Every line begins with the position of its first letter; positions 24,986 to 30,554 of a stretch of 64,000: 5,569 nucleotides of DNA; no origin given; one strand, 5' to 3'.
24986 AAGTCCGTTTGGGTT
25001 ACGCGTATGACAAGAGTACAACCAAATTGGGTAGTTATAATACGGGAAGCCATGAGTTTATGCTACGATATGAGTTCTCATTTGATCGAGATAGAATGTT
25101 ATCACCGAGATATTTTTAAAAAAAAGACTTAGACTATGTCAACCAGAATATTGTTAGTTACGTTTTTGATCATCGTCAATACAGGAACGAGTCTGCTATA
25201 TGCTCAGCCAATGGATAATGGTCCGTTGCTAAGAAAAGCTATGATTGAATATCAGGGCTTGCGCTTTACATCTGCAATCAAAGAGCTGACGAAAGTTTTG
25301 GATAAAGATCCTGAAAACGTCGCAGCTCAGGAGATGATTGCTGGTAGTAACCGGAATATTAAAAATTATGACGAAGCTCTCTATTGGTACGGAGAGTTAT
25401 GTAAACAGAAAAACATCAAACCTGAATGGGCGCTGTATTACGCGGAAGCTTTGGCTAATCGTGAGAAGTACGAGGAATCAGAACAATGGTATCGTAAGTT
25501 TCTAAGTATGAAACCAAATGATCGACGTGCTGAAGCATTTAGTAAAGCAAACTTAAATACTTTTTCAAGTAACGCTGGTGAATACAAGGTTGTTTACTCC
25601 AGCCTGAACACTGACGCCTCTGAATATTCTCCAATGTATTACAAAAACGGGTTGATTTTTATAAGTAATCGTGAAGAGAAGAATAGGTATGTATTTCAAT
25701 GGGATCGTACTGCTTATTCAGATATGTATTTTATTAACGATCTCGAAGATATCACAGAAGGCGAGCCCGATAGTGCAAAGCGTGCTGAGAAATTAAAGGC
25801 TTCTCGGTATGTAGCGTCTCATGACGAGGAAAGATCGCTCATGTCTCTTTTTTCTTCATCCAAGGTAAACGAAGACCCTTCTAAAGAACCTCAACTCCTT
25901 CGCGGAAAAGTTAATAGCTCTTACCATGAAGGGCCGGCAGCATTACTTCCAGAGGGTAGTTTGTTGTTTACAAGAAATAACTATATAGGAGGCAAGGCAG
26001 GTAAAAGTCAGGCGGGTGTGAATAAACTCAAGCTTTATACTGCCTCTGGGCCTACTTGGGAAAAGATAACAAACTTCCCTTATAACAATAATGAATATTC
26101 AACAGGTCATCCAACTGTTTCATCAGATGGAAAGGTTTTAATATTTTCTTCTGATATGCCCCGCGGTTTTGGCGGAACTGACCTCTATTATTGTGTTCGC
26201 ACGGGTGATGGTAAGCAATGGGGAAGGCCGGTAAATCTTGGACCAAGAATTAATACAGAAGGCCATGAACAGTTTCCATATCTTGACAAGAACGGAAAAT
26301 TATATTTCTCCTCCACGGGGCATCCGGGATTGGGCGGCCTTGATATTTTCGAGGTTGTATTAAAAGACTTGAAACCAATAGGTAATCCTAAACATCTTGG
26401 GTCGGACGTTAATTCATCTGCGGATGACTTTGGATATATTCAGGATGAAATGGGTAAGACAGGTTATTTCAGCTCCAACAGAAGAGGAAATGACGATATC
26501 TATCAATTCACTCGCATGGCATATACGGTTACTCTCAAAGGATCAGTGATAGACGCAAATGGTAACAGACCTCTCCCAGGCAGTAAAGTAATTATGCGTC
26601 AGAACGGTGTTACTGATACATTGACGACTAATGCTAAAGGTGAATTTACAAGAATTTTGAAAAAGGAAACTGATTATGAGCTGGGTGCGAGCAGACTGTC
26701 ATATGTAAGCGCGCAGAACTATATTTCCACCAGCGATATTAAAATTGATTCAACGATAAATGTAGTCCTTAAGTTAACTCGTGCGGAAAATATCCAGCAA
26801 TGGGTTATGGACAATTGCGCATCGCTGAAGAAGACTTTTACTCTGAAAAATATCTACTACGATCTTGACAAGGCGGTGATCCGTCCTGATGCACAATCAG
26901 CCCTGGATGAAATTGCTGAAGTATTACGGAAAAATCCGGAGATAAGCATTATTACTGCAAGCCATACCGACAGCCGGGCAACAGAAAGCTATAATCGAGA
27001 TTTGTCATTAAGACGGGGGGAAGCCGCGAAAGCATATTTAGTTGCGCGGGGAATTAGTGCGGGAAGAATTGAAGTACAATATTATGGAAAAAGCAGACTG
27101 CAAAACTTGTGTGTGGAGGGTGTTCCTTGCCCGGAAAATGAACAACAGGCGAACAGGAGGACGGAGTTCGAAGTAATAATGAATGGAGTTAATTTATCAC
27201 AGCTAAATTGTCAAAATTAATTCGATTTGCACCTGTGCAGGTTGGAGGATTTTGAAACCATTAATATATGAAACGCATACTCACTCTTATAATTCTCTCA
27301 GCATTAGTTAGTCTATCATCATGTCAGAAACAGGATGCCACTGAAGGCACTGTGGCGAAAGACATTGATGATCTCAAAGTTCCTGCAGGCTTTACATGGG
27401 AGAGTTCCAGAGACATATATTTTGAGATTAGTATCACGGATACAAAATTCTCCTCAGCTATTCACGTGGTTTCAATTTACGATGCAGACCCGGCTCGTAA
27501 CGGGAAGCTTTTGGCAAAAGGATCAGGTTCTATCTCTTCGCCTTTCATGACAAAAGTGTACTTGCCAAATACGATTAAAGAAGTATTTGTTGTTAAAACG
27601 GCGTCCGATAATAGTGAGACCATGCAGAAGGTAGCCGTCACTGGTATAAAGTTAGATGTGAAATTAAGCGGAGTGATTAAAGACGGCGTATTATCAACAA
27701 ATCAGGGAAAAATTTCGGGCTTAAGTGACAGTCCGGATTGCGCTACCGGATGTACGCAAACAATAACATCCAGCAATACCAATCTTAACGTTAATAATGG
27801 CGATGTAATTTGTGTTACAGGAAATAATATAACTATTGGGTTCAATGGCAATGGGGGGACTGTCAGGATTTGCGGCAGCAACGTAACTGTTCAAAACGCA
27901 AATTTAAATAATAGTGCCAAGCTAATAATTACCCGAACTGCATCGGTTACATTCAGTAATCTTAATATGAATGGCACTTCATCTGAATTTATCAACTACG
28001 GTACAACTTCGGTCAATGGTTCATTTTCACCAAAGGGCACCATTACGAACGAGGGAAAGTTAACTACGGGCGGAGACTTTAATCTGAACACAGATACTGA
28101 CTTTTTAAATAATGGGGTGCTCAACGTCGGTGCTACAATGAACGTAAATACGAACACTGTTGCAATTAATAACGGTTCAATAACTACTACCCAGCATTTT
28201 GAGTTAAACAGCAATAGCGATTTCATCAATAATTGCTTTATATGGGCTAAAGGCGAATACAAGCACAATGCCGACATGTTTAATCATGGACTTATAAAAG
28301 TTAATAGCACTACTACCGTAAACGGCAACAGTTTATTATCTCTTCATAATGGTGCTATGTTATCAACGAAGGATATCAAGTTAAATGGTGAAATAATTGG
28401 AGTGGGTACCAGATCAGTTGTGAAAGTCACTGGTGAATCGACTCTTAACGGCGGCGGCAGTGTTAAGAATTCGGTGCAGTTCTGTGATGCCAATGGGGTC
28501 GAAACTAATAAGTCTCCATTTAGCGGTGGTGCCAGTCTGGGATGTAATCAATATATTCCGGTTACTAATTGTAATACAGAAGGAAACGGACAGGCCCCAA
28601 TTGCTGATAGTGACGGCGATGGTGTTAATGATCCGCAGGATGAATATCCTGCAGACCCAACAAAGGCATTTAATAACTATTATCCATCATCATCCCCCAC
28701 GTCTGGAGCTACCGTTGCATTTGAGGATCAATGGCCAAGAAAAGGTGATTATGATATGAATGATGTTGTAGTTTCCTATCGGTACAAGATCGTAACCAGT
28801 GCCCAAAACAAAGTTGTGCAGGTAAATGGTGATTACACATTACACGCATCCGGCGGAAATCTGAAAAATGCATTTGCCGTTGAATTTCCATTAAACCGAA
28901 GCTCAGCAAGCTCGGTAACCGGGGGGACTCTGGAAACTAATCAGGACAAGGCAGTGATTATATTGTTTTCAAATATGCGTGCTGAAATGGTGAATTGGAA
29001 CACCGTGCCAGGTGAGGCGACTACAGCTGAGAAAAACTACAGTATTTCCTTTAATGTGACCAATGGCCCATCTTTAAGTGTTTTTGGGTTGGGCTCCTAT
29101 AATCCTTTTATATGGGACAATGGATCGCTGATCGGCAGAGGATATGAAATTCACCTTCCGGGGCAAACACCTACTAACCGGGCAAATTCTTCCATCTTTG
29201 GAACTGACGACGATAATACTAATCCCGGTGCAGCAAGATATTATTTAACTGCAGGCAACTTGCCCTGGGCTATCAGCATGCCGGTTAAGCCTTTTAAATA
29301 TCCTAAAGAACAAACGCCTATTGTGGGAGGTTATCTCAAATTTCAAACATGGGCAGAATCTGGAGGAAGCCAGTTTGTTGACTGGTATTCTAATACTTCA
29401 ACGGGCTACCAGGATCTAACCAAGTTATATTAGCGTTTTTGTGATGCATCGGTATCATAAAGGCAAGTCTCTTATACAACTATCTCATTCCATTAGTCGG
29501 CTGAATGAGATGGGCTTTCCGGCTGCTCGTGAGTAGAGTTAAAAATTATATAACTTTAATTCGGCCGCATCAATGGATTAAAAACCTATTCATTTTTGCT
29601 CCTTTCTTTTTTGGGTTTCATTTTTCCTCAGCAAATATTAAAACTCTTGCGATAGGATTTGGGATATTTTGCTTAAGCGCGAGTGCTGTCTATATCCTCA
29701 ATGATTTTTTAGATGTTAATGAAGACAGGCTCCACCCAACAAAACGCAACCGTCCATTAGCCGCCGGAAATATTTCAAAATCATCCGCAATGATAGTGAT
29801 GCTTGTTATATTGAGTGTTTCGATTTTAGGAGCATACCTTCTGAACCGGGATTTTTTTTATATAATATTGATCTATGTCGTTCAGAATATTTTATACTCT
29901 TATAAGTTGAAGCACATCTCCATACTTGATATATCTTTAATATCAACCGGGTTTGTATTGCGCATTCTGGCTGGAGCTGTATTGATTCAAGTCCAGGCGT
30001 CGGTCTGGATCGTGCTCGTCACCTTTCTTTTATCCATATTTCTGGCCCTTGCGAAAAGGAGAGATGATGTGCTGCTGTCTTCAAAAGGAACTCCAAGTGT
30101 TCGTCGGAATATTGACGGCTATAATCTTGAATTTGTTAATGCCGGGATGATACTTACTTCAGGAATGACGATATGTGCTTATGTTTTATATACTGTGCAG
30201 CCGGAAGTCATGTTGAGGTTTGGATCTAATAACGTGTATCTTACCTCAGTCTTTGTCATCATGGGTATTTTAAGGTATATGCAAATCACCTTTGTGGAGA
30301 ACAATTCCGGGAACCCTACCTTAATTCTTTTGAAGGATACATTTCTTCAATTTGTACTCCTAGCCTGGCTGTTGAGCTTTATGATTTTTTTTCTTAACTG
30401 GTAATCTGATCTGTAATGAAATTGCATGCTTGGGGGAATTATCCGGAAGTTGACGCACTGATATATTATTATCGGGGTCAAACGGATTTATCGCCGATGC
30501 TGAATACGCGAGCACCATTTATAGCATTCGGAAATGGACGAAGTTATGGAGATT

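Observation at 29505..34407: Mycobacterial-type lipid-linked D-arabinofuranose (DPA) pathway look-alike in a Bacteroidota glycan locus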

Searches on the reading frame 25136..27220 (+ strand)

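Call 67: search_protein_families(library=pfam, proteins=[window:25136-27220:+], max_evalue=0.0001)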
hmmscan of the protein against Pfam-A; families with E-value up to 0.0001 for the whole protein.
window:25136-27220:+ (694 aa): 6 families
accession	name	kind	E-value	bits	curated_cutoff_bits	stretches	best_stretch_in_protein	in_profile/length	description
PF00691.25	OmpA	-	3.5e-17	63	27.2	1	574-657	1-86/98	OmpA family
PF07676.18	PD40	-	1.6e-14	53.9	20.9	0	317-351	5-37/38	WD40-like Beta Propeller Repeat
PF13620.12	CarboxypepD_reg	-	9.6e-09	35.9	32.3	1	466-545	1-81/82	Carboxypeptidase regulatory-like domain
PF13432.12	TPR_16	-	1.2e-08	35.7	32.7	0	33-88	2-57/65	Tetratricopeptide repeat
PF13715.12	CarbopepD_reg_2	-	3.6e-07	30.5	32.2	1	467-547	1-76/88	CarboxypepD_reg-like domain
PF14559.12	TPR_19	-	8.8e-05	23.2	25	0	43-81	6-44/68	Tetratricopeptide repeat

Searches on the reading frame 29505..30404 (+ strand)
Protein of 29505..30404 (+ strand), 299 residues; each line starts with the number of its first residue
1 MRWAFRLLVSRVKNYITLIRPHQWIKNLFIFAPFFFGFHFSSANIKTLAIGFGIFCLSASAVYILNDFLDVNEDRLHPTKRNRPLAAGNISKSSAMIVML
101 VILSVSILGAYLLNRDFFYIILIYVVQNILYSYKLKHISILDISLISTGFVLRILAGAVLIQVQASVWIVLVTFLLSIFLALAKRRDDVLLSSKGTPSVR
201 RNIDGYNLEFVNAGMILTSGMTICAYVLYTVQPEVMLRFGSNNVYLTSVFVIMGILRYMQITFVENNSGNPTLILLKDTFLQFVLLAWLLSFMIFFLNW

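Call 3: search_protein_families(library=pfam, proteins=[window:29505-30404:+], max_evalue=0.01)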
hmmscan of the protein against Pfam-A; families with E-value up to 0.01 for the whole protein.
window:29505-30404:+ (299 aa): 1 family
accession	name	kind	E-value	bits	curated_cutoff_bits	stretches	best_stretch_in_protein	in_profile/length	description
PF01040.23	UbiA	-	1.8e-24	86.9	34.2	1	41-188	12-169/250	UbiA prenyltransferase family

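Call 4: search_protein_families(library=ncbifam, proteins=[window:29505-30404:+], max_evalue=0.01)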
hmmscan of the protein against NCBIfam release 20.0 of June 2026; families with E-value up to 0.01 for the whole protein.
window:29505-30404:+ (299 aa): 21 families
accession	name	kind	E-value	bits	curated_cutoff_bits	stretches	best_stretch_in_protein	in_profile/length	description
NF008977.0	PRK12324.1-2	equivalog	1e-72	245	234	1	12-295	2-286/297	decaprenyl-phosphate phosphoribosyltransferase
NF008978.0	PRK12324.1-4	equivalog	3.3e-60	203.7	207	1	13-294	33-317/322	decaprenyl-phosphate phosphoribosyltransferase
NF006088.0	PRK08238.1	equivalog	1.6e-52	178.7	351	1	10-293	190-477/482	UbiA family prenyltransferase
NF008976.0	PRK12324.1-1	equivalog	1.7e-47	162.3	474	1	15-290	21-297/306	decaprenyl-phosphate phosphoribosyltransferase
NF009523.0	PRK12884.1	equivalog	2e-13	50.2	269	1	11-296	3-274/279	prenyltransferase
NF009522.0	PRK12883.1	equivalog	1.6e-10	41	353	1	13-184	4-174/279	geranylgeranylglycerol-phosphate geranylgeranyltransferase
TIGR01475.1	ubiA_other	subfamily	3.6e-10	39.8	180.8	1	11-178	1-167/282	UbiA-like polyprenyltransferase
TIGR01473.1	cyoE_ctaB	equivalog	4e-09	36.7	210.3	1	13-166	1-157/281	heme o synthase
TIGR01474.1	ubiA_proteo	equivalog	5.5e-09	35.9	275.45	1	13-267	2-254/282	4-hydroxybenzoate octaprenyltransferase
NF005742.0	PRK07566.1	equivalog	4.7e-08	32.5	313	1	10-178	26-201/315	chlorophyll synthase ChlG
NF035940.1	prenyl_rel_EboC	equivalog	4.5e-07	29.6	250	1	41-165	25-156/292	UbiA-like protein EboC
NF009515.0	PRK12874.1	equivalog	1.9e-06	27.5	392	1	46-174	47-174/291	4-hydroxybenzoate polyprenyltransferase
NF041585.1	MqnP_Cj_Hp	exception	2.5e-06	27.2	375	1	45-174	39-167/281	menaquinone biosynthesis prenyltransferase MqnP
NF009514.0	PRK12873.1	equivalog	4e-06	26.4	246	1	11-191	9-204/297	4-hydroxybenzoate polyprenyltransferase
NF003349.0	PRK04375.1-2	equivalog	1.5e-05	24.4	246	1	9-138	22-153/318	heme o synthase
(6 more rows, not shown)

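Call 6: search_solved_structures(query=window:29505-30404:+, max_evalue=0.001, show_alignments=2)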
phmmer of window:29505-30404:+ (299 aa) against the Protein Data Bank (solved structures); distinct sequences matched with E-value up to 0.001: 3.
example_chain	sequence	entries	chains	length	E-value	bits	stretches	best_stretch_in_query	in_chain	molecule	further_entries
8j8j_D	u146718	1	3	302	4e-40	141.4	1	13-291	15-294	Decaprenyl-phosphate phosphoribosyltransferase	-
8j8k_A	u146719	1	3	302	1.3e-30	110.2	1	13-291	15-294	Decaprenyl-phosphate phosphoribosyltransferase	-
4tq3_A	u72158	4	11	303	3.5e-07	33.3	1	13-178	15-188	Prenyltransferase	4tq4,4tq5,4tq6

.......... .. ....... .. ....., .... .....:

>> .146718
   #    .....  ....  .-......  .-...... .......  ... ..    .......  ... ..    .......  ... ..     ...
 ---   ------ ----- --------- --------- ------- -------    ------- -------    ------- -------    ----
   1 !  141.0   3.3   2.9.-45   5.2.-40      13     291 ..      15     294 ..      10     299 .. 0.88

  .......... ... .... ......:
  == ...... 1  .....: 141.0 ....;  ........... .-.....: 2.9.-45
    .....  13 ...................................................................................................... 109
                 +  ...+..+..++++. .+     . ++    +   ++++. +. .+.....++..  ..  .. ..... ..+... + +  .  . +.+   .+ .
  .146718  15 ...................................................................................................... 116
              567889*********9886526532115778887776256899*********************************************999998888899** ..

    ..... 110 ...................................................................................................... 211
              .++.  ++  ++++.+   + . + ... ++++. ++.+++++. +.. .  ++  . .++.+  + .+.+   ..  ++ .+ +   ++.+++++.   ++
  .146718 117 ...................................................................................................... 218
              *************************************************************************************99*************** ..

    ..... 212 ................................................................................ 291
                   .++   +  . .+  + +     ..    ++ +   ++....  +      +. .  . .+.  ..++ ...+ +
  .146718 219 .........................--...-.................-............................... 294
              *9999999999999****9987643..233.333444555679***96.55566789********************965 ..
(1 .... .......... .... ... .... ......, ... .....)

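Call 47: search_dna_similar(query=window:29505-30404:+, collection=phages, mode=protein, max_rows=15)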
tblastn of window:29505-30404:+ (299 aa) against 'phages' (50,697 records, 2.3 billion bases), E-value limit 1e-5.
Records with a match: 1; places in all: 1; records where one place covers at least 80% of the query: 1.
Best place of each record, by identity: <60% 1.
By first word of the organism name: Bacteriophage 1.
By host as written in the record: - 1.
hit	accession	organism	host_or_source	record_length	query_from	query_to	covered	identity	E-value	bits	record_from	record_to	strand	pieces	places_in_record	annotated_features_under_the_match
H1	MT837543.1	Bacteriophage sp.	human fecal samples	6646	12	294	95%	45.2%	7e-62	217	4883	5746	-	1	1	record has no annotation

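Call 49: get_annotated_region(hit=H1, flank=6000)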
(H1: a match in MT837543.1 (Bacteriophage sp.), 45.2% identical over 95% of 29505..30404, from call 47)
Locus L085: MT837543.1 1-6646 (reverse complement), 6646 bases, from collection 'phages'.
description: UNVERIFIED: Bacteriophage sp. clone scaffold_5080 genomic sequence.
organism: Bacteriophage sp. (NCBI taxid 38018)
taxonomy: Viruses
host: -; source: human fecal samples; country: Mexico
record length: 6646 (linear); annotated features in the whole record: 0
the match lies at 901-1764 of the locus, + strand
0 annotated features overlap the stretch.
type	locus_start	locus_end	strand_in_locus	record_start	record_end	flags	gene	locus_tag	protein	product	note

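Call 54: search_protein_families(library=pfam, proteins=[L085:3722-5419:+, L085:2385-2741:+, L085:2746-3711:+], max_evalue=0.01)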
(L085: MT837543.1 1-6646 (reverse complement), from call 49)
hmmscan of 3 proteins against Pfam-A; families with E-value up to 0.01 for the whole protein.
L085:3722-5419:+ (565 aa): 1 family
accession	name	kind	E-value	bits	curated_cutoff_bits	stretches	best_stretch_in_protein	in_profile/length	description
PF19510.5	DUF6044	-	2.4e-103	346.9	27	1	14-564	12-563/564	Protein of unknown function (DUF6044)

L085:2385-2741:+ (118 aa): 3 families
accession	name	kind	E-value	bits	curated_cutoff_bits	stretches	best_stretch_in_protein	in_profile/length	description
PF00892.27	EamA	-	3.1e-07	31.2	28.2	1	51-116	69-134/135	EamA-like transporter family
PF00893.25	Multi_Drug_Res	-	7e-07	30.1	23.7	1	26-108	10-93/93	Small Multidrug Resistance protein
PF10639.15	TMEM234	-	0.0015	19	30.1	1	35-115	31-112/113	Putative transmembrane family 234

L085:2746-3711:+ (321 aa): 9 families
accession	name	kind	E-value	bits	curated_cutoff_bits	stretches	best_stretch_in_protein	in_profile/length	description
PF01370.27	Epimerase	-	3.3e-35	122.1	20.9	1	4-229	2-240/240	NAD dependent epimerase/dehydratase family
PF16363.11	GDP_Man_Dehyd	-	1.6e-28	100.6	27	1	4-313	1-331/332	GDP-mannose 4,6 dehydratase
PF01073.25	3Beta_HSD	-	7.5e-16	58.4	22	1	5-218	2-230/280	3-beta hydroxysteroid dehydrogenase/isomerase family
PF07993.18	NAD_binding_4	-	8.7e-11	41.9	20.1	1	66-180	90-218/258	Male sterility protein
PF04321.23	RmlD_sub_bind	-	2.9e-10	40.1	27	1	1-165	1-147/287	RmlD substrate binding domain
PF13460.12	NAD_binding_10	-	3.8e-06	27.3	27.2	1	7-170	1-147/184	NAD(P)H-binding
PF02719.21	Polysacc_synt_2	-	0.0011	18.6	20.2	1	18-223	16-223/293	Polysaccharide biosynthesis protein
PF02254.24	TrkA_N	-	0.0023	18.6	23.8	1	7-73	4-71/116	TrkA-N domain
PF03435.24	Sacchrp_dh_NADP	-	0.0097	16.7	25.1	0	5-80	3-84/129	Saccharopine dehydrogenase NADP binding domain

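Call 79: list_cluster_members(proteins=[window:29505-30404:+, window:33046-34407:+, window:31714-32448:+, window:32449-33042:+])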
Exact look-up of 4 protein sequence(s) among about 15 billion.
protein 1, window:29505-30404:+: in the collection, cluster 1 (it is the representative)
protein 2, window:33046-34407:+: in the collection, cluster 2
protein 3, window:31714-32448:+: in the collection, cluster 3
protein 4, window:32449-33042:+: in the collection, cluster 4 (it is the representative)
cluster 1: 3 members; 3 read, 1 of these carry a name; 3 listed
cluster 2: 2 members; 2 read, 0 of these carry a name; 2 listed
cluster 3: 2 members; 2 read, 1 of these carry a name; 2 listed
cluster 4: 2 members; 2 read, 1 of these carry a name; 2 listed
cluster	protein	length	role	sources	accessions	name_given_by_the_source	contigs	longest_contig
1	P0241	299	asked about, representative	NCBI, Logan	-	-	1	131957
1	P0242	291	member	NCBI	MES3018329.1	MAG: decaprenyl-phosphate phosphoribosyltransferase [Bacteroidota bacterium]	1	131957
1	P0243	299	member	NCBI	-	-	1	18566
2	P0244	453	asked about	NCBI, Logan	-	-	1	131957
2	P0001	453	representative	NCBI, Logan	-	-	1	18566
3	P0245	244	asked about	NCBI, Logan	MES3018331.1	MAG: SDR family oxidoreductase [Bacteroidota bacterium]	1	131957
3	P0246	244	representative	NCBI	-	-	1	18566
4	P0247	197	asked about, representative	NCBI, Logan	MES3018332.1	MAG: HAD family hydrolase [Bacteroidota bacterium]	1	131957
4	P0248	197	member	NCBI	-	-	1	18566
